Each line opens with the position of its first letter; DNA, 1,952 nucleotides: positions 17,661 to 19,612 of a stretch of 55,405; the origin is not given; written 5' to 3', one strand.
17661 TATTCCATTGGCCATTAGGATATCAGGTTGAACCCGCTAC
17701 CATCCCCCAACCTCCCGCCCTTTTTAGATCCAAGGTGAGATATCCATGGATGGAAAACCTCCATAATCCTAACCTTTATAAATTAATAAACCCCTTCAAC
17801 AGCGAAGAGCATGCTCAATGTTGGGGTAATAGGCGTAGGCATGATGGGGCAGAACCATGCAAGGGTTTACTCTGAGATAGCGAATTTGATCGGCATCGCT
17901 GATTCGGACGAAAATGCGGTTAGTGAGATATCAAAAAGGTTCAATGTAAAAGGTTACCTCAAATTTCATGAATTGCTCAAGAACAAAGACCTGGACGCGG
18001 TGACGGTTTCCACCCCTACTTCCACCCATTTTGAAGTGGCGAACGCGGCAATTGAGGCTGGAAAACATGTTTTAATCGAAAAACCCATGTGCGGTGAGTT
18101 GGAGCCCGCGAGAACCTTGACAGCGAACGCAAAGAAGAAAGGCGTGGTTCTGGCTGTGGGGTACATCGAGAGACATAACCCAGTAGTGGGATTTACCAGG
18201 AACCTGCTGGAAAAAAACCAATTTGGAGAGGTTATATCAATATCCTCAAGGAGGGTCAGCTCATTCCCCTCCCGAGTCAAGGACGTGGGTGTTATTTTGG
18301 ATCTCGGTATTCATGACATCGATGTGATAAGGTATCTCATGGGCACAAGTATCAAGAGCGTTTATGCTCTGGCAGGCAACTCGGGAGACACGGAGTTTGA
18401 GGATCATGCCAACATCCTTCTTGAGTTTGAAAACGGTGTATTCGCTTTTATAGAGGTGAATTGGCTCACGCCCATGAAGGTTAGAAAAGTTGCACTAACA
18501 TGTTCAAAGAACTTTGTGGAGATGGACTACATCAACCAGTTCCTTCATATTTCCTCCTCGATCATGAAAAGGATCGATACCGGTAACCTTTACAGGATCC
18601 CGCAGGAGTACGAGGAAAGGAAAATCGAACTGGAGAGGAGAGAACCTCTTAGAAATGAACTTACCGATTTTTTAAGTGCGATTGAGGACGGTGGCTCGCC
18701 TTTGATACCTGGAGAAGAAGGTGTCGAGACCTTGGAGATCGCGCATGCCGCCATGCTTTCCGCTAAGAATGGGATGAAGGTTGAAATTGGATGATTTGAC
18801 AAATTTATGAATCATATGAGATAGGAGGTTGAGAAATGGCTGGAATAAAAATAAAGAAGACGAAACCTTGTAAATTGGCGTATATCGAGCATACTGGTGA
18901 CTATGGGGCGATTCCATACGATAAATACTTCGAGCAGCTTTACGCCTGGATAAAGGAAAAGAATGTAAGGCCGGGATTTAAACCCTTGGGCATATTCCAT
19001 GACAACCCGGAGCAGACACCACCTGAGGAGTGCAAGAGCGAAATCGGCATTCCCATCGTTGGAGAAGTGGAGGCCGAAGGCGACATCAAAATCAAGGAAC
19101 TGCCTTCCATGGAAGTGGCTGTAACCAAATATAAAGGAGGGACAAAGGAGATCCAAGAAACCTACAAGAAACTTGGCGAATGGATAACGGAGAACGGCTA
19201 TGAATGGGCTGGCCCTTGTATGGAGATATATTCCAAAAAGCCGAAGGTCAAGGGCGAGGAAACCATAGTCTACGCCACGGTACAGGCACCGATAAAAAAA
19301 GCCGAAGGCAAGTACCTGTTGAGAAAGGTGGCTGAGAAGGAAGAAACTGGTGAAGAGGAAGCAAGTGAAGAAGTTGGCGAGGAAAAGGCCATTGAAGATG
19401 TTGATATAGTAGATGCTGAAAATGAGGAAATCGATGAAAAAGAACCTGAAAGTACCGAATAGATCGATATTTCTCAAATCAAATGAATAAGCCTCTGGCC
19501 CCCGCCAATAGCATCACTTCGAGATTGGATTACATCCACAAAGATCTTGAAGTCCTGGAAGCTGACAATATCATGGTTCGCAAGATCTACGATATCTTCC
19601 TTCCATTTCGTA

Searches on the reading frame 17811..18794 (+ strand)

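Call 8: search_protein_families(library=pfam, proteins=[window:17811-18794:+], max_evalue=0.001)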
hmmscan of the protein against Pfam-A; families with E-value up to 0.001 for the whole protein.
window:17811-18794:+ (327 aa): 3 families
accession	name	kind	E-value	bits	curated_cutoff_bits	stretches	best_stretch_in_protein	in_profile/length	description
PF01408.29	GFO_IDH_MocA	-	6.4e-30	104.7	24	1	2-118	1-120/120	Oxidoreductase family, NAD-binding Rossmann fold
PF02894.22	GFO_IDH_MocA_C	-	1.7e-20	74.2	22.9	1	131-326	2-218/218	Oxidoreductase family, C-terminal alpha/beta domain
PF22725.1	GFO_IDH_MocA_C3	-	9.5e-20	71.3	27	1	130-233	5-120/124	GFO/IDH/MocA C-terminal domain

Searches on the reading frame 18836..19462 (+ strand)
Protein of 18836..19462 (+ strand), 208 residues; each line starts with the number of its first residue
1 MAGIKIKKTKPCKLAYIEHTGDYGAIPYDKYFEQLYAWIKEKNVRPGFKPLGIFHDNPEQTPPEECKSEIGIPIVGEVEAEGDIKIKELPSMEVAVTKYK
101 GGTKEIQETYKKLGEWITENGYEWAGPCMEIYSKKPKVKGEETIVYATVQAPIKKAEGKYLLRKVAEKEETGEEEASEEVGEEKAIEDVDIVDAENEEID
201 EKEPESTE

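Call 8: search_protein_families(library=pfam, proteins=[window:18836-19462:+], max_evalue=0.001)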
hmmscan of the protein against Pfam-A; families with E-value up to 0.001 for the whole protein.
window:18836-19462:+ (208 aa): 3 families
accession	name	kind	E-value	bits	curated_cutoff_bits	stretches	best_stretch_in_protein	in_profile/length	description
PF06445.20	GyrI-like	-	1.2e-30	107.3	26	1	4-145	3-147/155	GyrI-like small molecule binding domain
PF14526.11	Cass2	-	4.3e-11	43.7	27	1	5-137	1-139/150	Integron-associated effector binding protein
PF04832.17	SOUL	-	0.0002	21.9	27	0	82-122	101-143/173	SOUL heme-binding protein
